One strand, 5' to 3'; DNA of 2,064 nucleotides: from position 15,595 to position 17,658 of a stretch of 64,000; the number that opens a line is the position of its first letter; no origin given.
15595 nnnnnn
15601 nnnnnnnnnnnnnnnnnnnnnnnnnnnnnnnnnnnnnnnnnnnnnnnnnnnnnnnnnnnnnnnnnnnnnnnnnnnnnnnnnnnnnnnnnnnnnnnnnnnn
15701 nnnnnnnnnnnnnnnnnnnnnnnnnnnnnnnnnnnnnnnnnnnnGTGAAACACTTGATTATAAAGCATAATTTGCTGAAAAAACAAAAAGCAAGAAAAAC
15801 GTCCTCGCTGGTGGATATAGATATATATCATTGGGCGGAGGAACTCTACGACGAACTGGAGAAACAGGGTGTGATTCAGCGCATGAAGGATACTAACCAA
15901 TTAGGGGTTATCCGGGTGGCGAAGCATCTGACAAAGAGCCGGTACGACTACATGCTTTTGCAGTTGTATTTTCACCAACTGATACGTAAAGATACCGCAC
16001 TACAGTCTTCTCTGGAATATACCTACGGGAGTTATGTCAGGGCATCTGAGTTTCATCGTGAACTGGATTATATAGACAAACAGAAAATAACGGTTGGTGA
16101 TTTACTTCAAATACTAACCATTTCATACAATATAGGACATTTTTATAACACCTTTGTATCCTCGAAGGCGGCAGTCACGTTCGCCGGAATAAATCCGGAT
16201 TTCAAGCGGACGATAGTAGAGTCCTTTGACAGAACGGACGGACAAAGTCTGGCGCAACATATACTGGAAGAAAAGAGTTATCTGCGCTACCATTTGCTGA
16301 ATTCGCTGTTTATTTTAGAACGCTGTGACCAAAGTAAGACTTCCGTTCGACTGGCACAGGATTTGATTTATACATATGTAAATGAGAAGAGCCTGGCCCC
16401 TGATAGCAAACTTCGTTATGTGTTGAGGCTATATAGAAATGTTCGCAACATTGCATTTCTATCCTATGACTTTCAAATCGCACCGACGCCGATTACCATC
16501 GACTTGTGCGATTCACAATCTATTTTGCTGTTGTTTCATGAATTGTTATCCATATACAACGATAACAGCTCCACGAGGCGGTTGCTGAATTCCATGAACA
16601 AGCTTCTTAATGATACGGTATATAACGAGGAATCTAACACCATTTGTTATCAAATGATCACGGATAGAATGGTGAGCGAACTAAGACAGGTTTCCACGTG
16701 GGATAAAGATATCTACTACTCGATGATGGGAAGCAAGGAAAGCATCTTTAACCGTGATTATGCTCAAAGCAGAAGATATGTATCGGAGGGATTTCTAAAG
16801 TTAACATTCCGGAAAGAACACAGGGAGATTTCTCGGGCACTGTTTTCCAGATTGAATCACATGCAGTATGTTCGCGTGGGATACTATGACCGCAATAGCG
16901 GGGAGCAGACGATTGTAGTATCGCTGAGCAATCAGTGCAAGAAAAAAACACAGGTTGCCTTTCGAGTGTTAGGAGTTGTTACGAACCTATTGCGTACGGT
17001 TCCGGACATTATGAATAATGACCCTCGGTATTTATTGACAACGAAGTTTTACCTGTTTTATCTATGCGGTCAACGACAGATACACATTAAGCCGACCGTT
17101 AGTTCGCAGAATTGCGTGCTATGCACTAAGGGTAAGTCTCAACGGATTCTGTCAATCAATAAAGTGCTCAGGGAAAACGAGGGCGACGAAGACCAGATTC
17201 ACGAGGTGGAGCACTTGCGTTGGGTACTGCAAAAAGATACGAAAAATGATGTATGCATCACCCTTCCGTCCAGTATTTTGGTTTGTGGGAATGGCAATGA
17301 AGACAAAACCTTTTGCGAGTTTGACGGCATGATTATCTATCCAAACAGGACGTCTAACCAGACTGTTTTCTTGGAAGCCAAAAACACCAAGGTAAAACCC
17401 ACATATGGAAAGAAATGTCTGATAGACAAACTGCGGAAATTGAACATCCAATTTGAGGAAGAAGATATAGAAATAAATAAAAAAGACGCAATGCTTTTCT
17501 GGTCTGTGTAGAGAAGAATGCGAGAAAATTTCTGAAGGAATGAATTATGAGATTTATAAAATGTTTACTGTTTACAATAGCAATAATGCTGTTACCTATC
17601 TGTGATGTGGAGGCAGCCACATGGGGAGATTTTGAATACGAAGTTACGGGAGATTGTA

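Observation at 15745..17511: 588-aa orphan: HD-like scaffold with all metal ligands replaced, fused to a PD-(D/E)xK motif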

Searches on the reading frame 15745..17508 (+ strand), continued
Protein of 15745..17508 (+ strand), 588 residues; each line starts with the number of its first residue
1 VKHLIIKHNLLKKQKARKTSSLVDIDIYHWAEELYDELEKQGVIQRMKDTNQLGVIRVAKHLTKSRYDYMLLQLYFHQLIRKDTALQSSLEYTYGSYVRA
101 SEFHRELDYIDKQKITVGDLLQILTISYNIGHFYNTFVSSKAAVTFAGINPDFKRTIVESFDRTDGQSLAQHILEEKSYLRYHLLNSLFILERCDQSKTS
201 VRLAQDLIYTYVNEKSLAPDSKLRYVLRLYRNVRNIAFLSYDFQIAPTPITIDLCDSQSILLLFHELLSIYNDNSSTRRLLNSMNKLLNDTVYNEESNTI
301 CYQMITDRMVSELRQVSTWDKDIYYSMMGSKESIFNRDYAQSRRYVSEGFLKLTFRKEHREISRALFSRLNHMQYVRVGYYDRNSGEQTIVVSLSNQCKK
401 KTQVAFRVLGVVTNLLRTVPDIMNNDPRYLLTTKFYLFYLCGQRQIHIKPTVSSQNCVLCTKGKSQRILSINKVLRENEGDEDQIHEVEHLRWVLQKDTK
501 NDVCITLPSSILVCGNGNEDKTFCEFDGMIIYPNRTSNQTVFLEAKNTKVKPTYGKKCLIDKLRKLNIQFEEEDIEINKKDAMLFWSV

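Call 79: find_encoding_contigs(protein=P0009, flank=7000, max_places=1)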
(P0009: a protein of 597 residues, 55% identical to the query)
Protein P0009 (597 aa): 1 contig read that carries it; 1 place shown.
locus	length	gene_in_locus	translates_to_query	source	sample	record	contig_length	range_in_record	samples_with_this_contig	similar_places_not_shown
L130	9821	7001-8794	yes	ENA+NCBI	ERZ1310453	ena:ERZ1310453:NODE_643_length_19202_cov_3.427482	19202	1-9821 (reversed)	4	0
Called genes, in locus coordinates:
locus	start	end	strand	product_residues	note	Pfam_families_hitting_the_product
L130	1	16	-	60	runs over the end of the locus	-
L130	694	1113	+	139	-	-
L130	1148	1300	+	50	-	-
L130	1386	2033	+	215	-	-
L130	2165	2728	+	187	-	PF00239:Resolvase, PF18010:HTH_49 (weak)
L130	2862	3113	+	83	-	-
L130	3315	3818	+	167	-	-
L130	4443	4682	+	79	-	-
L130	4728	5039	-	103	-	-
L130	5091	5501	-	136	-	-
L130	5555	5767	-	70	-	-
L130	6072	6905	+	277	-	-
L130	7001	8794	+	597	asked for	-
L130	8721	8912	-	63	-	-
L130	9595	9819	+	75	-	?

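Call 93: find_encoding_contigs(protein=P0242, flank=8000, max_places=2)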
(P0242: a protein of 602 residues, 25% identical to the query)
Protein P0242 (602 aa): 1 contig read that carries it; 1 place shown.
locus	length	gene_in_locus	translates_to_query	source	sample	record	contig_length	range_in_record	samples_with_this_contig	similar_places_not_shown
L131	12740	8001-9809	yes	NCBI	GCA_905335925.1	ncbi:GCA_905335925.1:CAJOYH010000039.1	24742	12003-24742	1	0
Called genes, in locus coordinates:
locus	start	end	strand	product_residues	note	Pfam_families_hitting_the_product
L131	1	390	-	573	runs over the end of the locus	PF06527:TniQ, PF15978:TnsD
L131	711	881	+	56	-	PF01381:HTH_3, PF12844:HTH_19 (weak), PF13560:HTH_31 (weak)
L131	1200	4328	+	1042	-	PF13208:TerB_N, PF05099:TerB, PF15615:TerB_C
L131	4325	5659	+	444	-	PF10923:BrxC_BrxD, PF13191:AAA_16 (weak)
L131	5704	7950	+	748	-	PF00270:DEAD, PF04851:ResIII (weak), PF00271:Helicase_C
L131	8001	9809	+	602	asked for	-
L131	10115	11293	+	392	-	-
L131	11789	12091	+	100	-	-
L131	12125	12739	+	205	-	?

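Call 94: find_encoding_contigs(protein=P0230, flank=8000, max_places=3)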
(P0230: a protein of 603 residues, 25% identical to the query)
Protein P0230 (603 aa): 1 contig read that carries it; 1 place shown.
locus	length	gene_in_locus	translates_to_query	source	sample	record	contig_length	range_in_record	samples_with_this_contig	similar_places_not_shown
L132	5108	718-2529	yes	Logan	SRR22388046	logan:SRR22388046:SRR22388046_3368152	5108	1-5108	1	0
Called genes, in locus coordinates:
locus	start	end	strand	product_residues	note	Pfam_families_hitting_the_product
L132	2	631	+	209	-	?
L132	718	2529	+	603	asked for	-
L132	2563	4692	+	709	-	-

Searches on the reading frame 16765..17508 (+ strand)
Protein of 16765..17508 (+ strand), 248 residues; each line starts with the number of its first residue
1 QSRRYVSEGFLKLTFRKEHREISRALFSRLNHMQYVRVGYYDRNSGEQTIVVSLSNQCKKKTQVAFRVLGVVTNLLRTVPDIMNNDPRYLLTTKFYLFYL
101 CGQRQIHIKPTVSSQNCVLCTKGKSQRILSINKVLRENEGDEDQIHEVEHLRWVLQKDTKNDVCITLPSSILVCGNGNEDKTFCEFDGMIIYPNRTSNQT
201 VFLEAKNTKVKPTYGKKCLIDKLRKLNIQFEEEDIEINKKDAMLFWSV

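Call 49: predict_structure(alignment_id=A3)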
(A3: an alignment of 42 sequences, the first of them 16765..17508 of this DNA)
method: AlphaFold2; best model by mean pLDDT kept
length: 248 residues; sequences in the alignment: 42
mean_pLDDT: 95.2   pTM: 0.92
mean pLDDT of the five models: 95.2, 95.1, 94.9, 94.9, 94.7
residues with pLDDT >= 90: 225; 70-90: 17; 50-70: 4; < 50: 2
segments of 3 or more residues with pLDDT < 50: none
pLDDT, mean of each block of 10 residues (from residue 1): 64 98 98 98 97 96 98 98 97 98 96 93 97 95 97 97 98 91 97 98 92 94 98 96 98
secondary structure, 60 per line:
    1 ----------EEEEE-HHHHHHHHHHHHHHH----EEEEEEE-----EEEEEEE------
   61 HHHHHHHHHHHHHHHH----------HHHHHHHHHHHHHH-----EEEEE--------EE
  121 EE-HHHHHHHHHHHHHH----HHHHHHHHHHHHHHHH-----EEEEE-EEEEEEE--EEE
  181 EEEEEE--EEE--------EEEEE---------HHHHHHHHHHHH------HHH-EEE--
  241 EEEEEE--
elements in order: E11-15 H17-31 E36-42 E48-54 H61-76 H87-100 E106-110 E119-122 H124-137 H142-157 E163-167 E169-175 E178-186 E189-191 E200-204 H214-225 E236-238 E241-246

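Call 52: fold_search(model_id=the predicted structure, library=pdb)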
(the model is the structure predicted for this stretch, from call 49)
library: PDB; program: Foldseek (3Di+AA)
matches with E <= 10: 1090; with E <= 0.001: 0
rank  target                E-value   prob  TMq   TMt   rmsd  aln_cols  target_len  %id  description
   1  7mwq_B                1.1e-01  0.11  0.14  0.16  13.3       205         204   12  Structure of De Novo designed beta sheet heterodimer LHD29A53/B53 (released 2022-01-19)
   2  3go9                  1.4e-01  0.15  0.19  0.11  17.2       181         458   10  Predicted insulinase family protease from Yersinia pestis (released 2009-04-07)
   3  7q3e_C                1.7e-01  0.04  0.11  0.08  16.3       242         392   10  Structure of the mouse CPLANE-RSG1 complex (released 2022-04-06)
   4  6ch4_D                2.0e-01  0.16  0.22  0.20  11.8       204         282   11  Aminoglycoside Phosphotransferase (2'')-Ia S376N mutant in complex with GMPPNP and Magnesium (released 2018-04-11)
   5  5wl8_A                2.0e-01  0.12  0.18  0.21  15.5       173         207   12  Crystal structure of chalcone isomerase engineered from ancestral inference (epR4) (released 2018-05-09)
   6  9kqg_C                2.0e-01  0.11  0.14  0.11  14.3       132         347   12  Cryo-EM structure of CsKCS6-CsCER2 complex (released 2025-11-19)
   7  9lgy_C                2.1e-01  0.11  0.14  0.10  15.3       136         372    8  Cryo-EM structure of CsKCS6-CsCER2 like1 complex (released 2025-11-19)
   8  8tug_K                2.2e-01  0.87  0.21  0.43   5.2        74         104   14  Cryo-EM structure of CPD-stalled Pol II in complex with Rad26 (engaged state) (released 2024-01-24)
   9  4tx3_B                2.2e-01  0.05  0.14  0.10  19.4       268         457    9  Complex of the X-domain and OxyB from Teicoplanin Biosynthesis (released 2015-02-04)
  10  7rja_A                2.7e-01  0.30  0.19  0.12  12.7       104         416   14  Complex III2 from Candida albicans, inhibitor free (released 2021-09-15)
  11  1zxe_A                2.7e-01  0.20  0.13  0.13   9.4       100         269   18  Crystal Structure of eIF2alpha Protein Kinase GCN2: D835N Inactivating Mutant in Apo Form (released 2005-06-21)
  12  4r86_A                2.8e-01  0.91  0.24  0.21   3.4        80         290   10  Crystal Structure of Aminoglycoside/Multidrug Efflux System AcrD from Salmonella typhimurium (released 2014-10-08)
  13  2x3g                  3.0e-01  0.23  0.15  0.27  11.3        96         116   17  Crystal Structure of the hypothetical protein ORF119 from Sulfolobus islandicus rod-shaped virus 1 (released 2010-07-21)
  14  8wyy                  3.0e-01  0.12  0.18  0.05  19.1       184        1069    9  Open falcilysin, from free falcilysin dataset (released 2024-08-07)
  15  4zxh                  3.0e-01  0.09  0.16  0.04  16.3       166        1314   10  Crystal Structure of holo-AB3403 a four domain nonribosomal peptide synthetase from Acinetobacter Baumanii (released 2015-12-30)
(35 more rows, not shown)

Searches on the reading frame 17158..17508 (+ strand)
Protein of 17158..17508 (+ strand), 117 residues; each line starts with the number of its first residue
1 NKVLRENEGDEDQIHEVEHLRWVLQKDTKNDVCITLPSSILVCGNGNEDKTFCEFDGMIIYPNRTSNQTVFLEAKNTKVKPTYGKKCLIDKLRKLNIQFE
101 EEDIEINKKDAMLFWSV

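Call 67: search_protein_families(library=pfam, alignment_id=A7, max_evalue=10)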
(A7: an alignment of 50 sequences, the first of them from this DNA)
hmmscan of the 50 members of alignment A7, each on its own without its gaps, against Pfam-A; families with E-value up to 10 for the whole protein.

A. member 1, seq(117 aa): 0 families

B. families by the number of members that match (of 50 scanned): 42 families (the first 25 are shown)
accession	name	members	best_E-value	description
PF08878.16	HamA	4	0.0018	HamA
PF09002.17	Card1_endonuc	2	0.0035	Card1-like, endonuclease domain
PF08378.17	NERD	2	0.013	Nuclease-related domain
PF22662.2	Csa3_N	2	0.042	Csa3 CRISPR-associated Rossmann-like domain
PF03625.19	DUF302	2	0.074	Domain of unknown function DUF302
PF24627.1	PUMA_CC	2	0.079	PUMA coiled-coil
PF07066.17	DUF3882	1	0.00034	Lactococcus phage M3 protein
PF21940.1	Pfc11_Rna14-15-ID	1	0.0012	Pfc11 Rna14/15 interacting domain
PF20508.3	DUF6734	1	0.0021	Family of unknown function (DUF6734)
PF01000.31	RNA_pol_A_bac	1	0.0052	RNA polymerase Rpb3/RpoA insert domain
PF17201.10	Cache_3-Cache_2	1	0.01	Cache 3/Cache 2 fusion domain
PF21784.3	Bflower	1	0.011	4-fold beta flower protein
PF22984.1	RM6_Med14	1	0.019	Mediator of RNA polymerase II transcription subunit 14, RM6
PF07148.17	MalM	1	0.02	Maltose operon periplasmic protein precursor (MalM)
PF19601.4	DUF6106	1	0.034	Family of unknown function (DUF6106)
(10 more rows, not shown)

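Call 68: search_solved_structures(query=A7, max_evalue=10, show_alignments=5)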
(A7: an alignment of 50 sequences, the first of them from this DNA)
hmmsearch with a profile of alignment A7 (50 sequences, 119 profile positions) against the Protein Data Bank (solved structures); distinct sequences matched with E-value up to 10: 0.
